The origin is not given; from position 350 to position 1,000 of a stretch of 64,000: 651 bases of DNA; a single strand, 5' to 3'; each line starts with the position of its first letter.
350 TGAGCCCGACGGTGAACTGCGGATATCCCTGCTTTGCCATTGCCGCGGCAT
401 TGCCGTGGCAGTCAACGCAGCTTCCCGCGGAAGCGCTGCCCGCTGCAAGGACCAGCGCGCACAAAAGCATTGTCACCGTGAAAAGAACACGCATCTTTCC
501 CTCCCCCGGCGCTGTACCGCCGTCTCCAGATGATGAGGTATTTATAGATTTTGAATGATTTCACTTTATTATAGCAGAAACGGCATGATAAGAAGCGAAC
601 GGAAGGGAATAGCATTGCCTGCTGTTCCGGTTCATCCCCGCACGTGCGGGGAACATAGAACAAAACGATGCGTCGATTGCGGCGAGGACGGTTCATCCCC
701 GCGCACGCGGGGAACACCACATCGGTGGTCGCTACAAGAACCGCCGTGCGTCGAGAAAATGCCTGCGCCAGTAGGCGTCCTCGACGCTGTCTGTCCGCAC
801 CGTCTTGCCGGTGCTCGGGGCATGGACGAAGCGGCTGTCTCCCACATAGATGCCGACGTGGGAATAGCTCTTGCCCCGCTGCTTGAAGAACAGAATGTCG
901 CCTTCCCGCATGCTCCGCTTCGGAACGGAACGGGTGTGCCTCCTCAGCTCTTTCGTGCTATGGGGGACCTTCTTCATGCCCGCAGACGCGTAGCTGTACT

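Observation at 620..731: Orphan type I-E-like CRISPR remnant (2 repeats, 1 spacer) wedged between a cytochrome c gene and an NlpC/P60 gene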

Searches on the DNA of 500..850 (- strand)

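Call 8: search_rna_families(source=window, start=500, end=850, threshold=evalue, max_evalue=10, show_alignments=4)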
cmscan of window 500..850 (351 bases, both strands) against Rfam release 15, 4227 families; matches with E-value up to 10: 2.
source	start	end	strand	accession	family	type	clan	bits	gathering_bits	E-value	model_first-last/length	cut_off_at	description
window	695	718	-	RF01356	CRISPR-DR28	Gene; CRISPR;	-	14.7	35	7.6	1-24/24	no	CRISPR RNA direct repeat element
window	527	559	+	RF01304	sR5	Gene; snRNA; snoRNA; CD-box;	-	11.9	40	2.4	1-53/53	no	Small nucleolar RNA sR5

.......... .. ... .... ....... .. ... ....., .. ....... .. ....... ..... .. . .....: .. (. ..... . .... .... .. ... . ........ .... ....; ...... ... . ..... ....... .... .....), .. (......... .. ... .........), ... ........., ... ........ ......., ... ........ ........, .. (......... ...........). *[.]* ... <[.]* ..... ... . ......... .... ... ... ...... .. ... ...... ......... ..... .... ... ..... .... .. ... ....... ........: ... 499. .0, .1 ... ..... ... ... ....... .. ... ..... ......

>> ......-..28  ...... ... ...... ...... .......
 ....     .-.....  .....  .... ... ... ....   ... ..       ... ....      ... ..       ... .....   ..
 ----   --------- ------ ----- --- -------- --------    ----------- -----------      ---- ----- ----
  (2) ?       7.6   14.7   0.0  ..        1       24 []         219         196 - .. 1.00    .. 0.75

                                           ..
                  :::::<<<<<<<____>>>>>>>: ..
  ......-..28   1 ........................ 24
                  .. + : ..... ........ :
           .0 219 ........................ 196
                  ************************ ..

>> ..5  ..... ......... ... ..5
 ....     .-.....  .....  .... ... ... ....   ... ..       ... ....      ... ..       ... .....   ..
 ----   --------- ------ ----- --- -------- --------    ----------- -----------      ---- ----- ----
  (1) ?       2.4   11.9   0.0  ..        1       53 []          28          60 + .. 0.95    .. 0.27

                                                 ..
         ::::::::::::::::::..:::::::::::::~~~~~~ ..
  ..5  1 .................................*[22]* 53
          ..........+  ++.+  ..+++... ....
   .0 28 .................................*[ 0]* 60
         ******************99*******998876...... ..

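Call 14: search_dna_similar(query=window:657-688:-, collection=phages, mode=distant, max_evalue=10)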
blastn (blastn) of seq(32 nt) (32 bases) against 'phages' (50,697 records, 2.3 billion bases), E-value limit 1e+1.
Records with a match: 14; places in all: 14; records where one place covers at least 80% of the query: 0.
Best place of each record, by identity: >=99% 3; 95-99% 9; 90-95% 2.
By first word of the organism name: Pseudomonas 5; Mycobacterium 3; Gordonia 2; Sphingobium 2; Roseobacter 1; Microbacterium 1.
By host as written in the record: Mycobacterium smegmatis mc2 155 3; Gordonia westfalica NRRL B-24152 2; Pseudomonas aeruginosa WH-SGI-V-07173 2; Sphingobium sp. IP1 2; Pseudomonas aeruginosa 2; Roseobacter sp. FZCC0083 1; Pseudomonas aeruginosa PA1 1; Microbacterium foliorum NRRL B-24224 1.
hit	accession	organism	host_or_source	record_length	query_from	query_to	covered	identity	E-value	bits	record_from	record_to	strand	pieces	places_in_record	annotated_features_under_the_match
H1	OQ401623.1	Roseobacter phage CRP-901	Roseobacter sp. FZCC0083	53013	10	30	66%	95.2%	9e-1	35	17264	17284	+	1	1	hypothetical protein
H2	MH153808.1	Gordonia phage Petra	Gordonia westfalica NRRL B-24152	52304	2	23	69%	90.9%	3e+0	32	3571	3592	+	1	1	4: capsid maturation protease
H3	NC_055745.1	Gordonia phage Petra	Gordonia westfalica NRRL B-24152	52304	2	23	69%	90.9%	3e+0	32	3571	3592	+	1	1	4: head maturation protease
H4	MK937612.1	Mycobacterium phage LilhomieP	Mycobacterium smegmatis mc2 155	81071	2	20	59%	100.0%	3e-1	36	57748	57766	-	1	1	97: HNH endonuclease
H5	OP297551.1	Mycobacterium phage Skinny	Mycobacterium smegmatis mc2 155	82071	2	20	59%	100.0%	3e-1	36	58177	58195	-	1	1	102: HNH endonuclease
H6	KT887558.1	Pseudomonas phage phi2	Pseudomonas aeruginosa WH-SGI-V-07173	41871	7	26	63%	95.0%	3e+0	33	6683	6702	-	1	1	hypothetical protein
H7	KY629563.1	Sphingobium phage Lacusarx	Sphingobium sp. IP1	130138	1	20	63%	95.0%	3e+0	33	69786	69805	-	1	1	none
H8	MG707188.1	Pseudomonas phage TC7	Pseudomonas aeruginosa PA1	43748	7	26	63%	95.0%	3e+0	33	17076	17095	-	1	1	hypothetical protein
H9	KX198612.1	Pseudomonas phage MD8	Pseudomonas aeruginosa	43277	7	26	63%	95.0%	3e+0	33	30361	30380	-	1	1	DNA-binding protein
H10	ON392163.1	Microbacterium phage Endor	Microbacterium foliorum NRRL B-24224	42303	1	20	63%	95.0%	3e+0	33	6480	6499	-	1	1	9: hypothetical protein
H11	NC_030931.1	Pseudomonas phage phi2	Pseudomonas aeruginosa WH-SGI-V-07173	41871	7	26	63%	95.0%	3e+0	33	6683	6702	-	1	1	hypothetical protein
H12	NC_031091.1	Pseudomonas phage MD8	Pseudomonas aeruginosa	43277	7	26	63%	95.0%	3e+0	33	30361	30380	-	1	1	DNA-binding protein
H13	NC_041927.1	Sphingobium phage Lacusarx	Sphingobium sp. IP1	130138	1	20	63%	95.0%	3e+0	33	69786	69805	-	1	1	none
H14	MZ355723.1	Mycobacterium Phage PeaceMeal1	Mycobacterium smegmatis mc2 155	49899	7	23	53%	100.0%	3e+0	32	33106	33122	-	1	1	47: ribonucleotide reductase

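Call 15: search_dna_similar(query=window:657-688:-, collection=plasmids, mode=distant, max_evalue=10)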
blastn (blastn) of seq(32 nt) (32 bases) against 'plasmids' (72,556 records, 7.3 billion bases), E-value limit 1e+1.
Records with a match: 55; places in all: 56; records where one place covers at least 80% of the query: 3.
Best place of each record, by identity: >=99% 28; 95-99% 17; 90-95% 7; 80-90% 3.
By first word of the organism name: Sphingobium 7; Sphingomonas 7; Rhizobium 4; Paraburkholderia 4; Streptomyces 3; Variovorax 3; Azospirillum 3; Ensifer 2; Klebsiella 2; Cupriavidus 2; and 16 more.
By predicted mobility (MOB-suite, as given by PLSDB): non-mobilizable 30; conjugative 15; mobilizable 10.
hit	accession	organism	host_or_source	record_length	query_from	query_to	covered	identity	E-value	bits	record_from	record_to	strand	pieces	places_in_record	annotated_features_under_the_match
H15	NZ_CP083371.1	Ensifer canadensis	Melilotus albus,Cell Culture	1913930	4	31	88%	89.3%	2e-1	38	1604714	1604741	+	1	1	none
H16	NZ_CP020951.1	Rhizobium sp. CIAT894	-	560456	2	28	84%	88.9%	9e+0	33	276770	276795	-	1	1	mmsB: 3-hydroxyisobutyrate dehydrogenase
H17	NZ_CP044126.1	Rhizobium sp. BG4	Prosopis cineraria,pure bacterial ...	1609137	2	28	84%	88.9%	9e+0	33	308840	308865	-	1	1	record has no annotation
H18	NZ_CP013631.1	Rhizobium sp. N324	Phaseolus vulgaris,Whole ...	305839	4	27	75%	91.7%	7e-1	36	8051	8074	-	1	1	ABC transporter substrate-binding protein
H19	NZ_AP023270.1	Agrobacterium vitis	Vitis vinifera,grapevine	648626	4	27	75%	91.7%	7e-1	36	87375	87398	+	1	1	ABC transporter substrate-binding protein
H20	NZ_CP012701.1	Sphingopyxis macrogoltabida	whole organism,activated sludge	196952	1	23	72%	95.7%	2e-1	38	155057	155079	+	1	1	universal stress protein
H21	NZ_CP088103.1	Bradyrhizobium barranii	cell culture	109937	3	25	72%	91.7%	9e+0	32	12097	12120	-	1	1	none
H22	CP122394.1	Geminicoccaceae bacterium SCSIO 64248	Montipora informis (coral)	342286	2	23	69%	95.5%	7e-1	37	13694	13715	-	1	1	cas7c: type I-C CRISPR-associated protein Cas7/Csd2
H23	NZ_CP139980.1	Sphingobium yanoikuyae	-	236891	6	26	66%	100.0%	6e-2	39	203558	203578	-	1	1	transposase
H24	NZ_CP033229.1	Sphingobium yanoikuyae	Mixed culture,wastewater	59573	6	25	63%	100.0%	2e-1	37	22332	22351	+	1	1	transposase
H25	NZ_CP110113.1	Sphingomonas sp. R1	Solanum lycopersicum,Tomato (Solanum ...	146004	6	25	63%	100.0%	2e-1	37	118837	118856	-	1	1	transposase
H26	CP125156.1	Klebsiella pneumoniae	-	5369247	1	20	63%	100.0%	2e-1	37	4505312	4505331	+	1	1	evgA: acid-sensing system DNA-binding response regulator EvgA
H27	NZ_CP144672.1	Sphingomonas sp. gentR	other,gentamicin working solution ...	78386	6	25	63%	100.0%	2e-1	37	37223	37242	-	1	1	transposase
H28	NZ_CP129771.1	Klebsiella pneumoniae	Homo sapiens,whole organism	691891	1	20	63%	100.0%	2e-1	37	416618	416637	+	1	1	evgA: acid-sensing system DNA-binding response regulator EvgA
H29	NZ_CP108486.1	Kitasatospora sp. NBC_01246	-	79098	1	21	66%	95.2%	3e+0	35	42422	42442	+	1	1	hypothetical protein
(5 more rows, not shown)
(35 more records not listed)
